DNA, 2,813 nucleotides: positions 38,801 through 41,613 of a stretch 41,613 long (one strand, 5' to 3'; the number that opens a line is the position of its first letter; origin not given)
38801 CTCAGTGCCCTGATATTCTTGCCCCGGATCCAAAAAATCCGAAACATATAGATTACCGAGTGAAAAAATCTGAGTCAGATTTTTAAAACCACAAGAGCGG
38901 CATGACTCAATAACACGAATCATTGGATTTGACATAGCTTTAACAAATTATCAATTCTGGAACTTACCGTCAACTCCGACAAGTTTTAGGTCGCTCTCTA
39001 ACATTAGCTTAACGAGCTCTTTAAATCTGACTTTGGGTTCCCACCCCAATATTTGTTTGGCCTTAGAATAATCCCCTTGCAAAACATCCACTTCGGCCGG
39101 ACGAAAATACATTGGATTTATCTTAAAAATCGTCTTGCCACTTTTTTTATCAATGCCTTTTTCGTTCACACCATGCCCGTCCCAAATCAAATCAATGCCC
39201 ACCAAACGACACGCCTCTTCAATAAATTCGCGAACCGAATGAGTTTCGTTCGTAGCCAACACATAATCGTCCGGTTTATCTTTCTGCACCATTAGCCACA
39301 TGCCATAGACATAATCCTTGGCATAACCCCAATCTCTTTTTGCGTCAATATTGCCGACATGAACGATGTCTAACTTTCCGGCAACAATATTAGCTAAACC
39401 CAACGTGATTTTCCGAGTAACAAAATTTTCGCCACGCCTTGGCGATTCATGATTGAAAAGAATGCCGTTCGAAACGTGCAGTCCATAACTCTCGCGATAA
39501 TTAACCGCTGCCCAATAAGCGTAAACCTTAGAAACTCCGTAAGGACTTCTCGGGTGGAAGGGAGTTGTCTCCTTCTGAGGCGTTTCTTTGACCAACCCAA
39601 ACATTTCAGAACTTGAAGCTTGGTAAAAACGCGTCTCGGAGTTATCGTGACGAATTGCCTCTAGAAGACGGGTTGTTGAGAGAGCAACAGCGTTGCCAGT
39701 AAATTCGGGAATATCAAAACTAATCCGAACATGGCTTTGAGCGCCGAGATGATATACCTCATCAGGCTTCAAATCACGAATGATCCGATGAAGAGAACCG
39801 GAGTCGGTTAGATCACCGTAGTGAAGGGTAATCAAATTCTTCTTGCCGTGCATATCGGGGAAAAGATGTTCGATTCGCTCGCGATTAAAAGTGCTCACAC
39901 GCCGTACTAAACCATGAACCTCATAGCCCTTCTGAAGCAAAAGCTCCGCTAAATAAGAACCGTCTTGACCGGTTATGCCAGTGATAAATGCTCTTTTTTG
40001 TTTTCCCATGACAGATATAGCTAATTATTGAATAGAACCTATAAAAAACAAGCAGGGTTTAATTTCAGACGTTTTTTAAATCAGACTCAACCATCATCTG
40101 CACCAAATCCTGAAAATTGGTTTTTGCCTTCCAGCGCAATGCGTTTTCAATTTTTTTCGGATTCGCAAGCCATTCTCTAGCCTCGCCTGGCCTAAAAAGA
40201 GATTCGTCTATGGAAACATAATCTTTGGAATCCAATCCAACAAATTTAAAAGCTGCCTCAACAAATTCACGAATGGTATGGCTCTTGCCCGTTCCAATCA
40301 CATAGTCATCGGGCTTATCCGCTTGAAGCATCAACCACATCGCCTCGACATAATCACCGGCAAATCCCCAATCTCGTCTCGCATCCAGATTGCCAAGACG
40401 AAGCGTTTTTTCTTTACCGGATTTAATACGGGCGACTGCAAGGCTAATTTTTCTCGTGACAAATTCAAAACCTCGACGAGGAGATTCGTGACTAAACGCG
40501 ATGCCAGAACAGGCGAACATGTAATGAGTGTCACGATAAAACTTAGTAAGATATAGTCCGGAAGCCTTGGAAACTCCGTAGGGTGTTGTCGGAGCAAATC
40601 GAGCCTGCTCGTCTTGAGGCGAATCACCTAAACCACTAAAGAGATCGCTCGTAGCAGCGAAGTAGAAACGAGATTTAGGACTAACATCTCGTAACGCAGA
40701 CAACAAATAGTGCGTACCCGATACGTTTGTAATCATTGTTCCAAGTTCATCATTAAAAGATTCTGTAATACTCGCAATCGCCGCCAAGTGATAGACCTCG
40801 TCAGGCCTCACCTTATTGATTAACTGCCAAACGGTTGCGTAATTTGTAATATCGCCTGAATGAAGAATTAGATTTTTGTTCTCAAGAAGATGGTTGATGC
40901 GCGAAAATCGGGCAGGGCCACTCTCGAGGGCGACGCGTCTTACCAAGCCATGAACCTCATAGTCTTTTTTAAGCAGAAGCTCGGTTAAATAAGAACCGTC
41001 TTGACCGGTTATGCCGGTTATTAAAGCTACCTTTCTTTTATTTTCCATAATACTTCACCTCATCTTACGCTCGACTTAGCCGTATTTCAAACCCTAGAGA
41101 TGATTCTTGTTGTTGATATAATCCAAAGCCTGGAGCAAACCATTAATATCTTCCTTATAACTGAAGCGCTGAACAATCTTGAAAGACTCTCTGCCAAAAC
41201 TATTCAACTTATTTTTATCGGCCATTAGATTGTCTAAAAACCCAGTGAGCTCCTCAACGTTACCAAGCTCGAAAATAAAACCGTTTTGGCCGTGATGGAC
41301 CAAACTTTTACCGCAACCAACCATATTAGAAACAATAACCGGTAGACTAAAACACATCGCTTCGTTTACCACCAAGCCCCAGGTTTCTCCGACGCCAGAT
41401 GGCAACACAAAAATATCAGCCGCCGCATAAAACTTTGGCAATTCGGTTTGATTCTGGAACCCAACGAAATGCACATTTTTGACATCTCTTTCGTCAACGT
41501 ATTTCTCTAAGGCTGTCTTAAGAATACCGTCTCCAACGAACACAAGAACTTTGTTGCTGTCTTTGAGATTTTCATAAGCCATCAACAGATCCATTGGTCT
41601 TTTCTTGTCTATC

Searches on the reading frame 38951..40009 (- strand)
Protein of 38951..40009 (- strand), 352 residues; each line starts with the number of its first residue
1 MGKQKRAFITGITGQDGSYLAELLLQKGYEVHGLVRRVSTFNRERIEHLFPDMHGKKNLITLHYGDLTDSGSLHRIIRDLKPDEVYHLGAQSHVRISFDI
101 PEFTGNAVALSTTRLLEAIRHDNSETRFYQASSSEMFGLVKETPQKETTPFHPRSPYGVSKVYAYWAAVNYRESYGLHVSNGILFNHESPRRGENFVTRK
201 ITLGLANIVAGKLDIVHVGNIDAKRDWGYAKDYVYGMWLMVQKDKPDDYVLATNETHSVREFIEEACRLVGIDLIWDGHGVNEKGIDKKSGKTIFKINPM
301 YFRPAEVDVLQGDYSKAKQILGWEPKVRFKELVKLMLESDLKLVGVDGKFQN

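Call 16: search_protein_families(library=pfam, proteins=[window:38951-40009:-], max_evalue=0.001)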
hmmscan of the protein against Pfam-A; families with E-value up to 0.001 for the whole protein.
window:38951-40009:- (352 aa): 3 families
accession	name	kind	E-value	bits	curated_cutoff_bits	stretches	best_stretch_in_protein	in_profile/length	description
PF16363.11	GDP_Man_Dehyd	-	1.6e-144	481.9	27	1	8-336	1-332/332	GDP-mannose 4,6 dehydratase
PF01370.27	Epimerase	-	1.6e-71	241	20.9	1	8-252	2-240/240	NAD dependent epimerase/dehydratase family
PF04321.23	RmlD_sub_bind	-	3.7e-08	33.2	27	1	8-163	4-131/287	RmlD substrate binding domain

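Call 70: search_protein_families(library=ncbifam, proteins=[window:38951-40009:-], max_evalue=1e-8)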
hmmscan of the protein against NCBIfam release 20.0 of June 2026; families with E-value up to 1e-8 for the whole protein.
window:38951-40009:- (352 aa): 8 families
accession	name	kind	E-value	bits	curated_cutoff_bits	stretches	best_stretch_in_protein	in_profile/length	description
TIGR01472.1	gmd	equivalog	7.3e-163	541.6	415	1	5-343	1-341/342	GDP-mannose 4,6-dehydratase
TIGR04180.1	EDH_00030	hypoth_equivalog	1.1e-27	96.9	475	1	8-326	2-295/297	NAD-dependent 4,6-dehydratase LegB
TIGR01181.1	dTDP_gluc_dehyt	equivalog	1.8e-27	96.2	365.1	1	8-334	3-305/321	dTDP-glucose 4,6-dehydratase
TIGR02622.1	CDP_4_6_dhtase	equivalog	9.3e-23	80.9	278.45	1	3-176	3-173/352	CDP-glucose 4,6-dehydratase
NF007582.0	PRK10217.1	equivalog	4.1e-18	65.6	698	1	56-271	49-271/355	dTDP-glucose 4,6-dehydratase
TIGR01179.1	galE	equivalog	5.1e-18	65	262.3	1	8-186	3-175/332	UDP-glucose 4-epimerase GalE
NF007490.0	PRK10084.1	subfamily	4.7e-13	48.8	649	1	61-269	53-276/361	dTDP-glucose 4,6-dehydratase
NF043036.1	ErythonDh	equivalog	3.3e-11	42.9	325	1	8-164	4-156/321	D-erythronate dehydrogenase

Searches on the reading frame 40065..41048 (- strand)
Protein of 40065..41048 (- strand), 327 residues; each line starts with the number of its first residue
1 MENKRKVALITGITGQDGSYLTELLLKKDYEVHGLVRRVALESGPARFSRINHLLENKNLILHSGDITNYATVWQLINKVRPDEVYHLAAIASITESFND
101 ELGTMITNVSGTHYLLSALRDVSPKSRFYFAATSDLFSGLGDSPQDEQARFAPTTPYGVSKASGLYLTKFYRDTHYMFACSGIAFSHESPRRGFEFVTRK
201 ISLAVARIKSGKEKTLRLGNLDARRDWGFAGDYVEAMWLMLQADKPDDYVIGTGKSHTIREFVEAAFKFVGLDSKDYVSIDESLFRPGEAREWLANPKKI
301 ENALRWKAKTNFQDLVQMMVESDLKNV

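Call 20: search_protein_families(library=ncbifam, proteins=[window:40065-41048:-], max_evalue=0.00001)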
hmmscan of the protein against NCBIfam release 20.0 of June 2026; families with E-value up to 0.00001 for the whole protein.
window:40065-41048:- (327 aa): 15 families
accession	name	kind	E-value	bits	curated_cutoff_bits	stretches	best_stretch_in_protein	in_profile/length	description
TIGR01472.1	gmd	equivalog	2.1e-104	349.4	415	1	6-326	1-341/342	GDP-mannose 4,6-dehydratase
TIGR01181.1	dTDP_gluc_dehyt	equivalog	1.9e-32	112.6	365.1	1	9-321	3-309/321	dTDP-glucose 4,6-dehydratase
TIGR04180.1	EDH_00030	hypoth_equivalog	4.1e-24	85.2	475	1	9-310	2-296/297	NAD-dependent 4,6-dehydratase LegB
TIGR01179.1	galE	equivalog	8.1e-22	77.5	262.3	1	9-163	3-151/332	UDP-glucose 4-epimerase GalE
TIGR02622.1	CDP_4_6_dhtase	equivalog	3.5e-19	69.1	278.45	1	5-172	4-169/352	CDP-glucose 4,6-dehydratase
NF007490.0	PRK10084.1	subfamily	1.1e-14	54.2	649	1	50-326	42-337/361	dTDP-glucose 4,6-dehydratase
NF043036.1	ErythonDh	equivalog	1.6e-13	50.6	325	1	9-170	4-162/321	D-erythronate dehydrogenase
NF007582.0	PRK10217.1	equivalog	2.2e-12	46.7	698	1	8-263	4-263/355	dTDP-glucose 4,6-dehydratase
NF007956.0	PRK10675.1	subfamily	7e-12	45.1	394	1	8-161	3-153/338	UDP-glucose 4-epimerase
NF011728.1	PRK15181.1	equivalog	9.5e-11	41.3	760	1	6-184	16-191/348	Vi polysaccharide biosynthesis UDP-N-acetylglucosaminuronic acid C-4 epimerase TviC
TIGR01214.1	rmlD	equivalog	2.6e-09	36.6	224.05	1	9-188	3-154/285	dTDP-4-dehydrorhamnose reductase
TIGR02197.1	heptose_epim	equivalog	2.4e-07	30.2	274.6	0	63-162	42-143/316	ADP-glyceromanno-heptose 6-epimerase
NF041015.1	UDPsulfquin_syn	equivalog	9.5e-07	28.1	575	1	40-126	49-137/384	UDP-sulfoquinovose synthase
NF042423.1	oxyalk_red_Shew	equivalog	1.2e-06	27.9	580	1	3-162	6-150/331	2-alkyl-3-oxoalkanoate reductase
NF047922.1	GDPFucSynFcl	equivalog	6.5e-06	25.8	500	0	66-320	38-298/308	GDP-L-fucose synthase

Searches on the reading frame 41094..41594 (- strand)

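Call 59: search_protein_families(library=pfam, proteins=[window:41094-41594:-], max_evalue=0.0001)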
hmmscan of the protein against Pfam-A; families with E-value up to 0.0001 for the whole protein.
window:41094-41594:- (166 aa): 3 families
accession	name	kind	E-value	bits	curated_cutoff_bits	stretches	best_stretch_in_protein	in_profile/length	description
PF00534.26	Glycos_transf_1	-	2.5e-30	105.7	26.4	1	3-137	33-169/172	Glycosyl transferases group 1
PF13692.12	Glyco_trans_1_4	-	2.5e-23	83.4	27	1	3-126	20-142/142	Glycosyl transferases group 1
PF20706.3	GT4-conflict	-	1.7e-05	24.4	26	1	41-101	263-323/385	Family 4 Glycosyltransferase in conflict systems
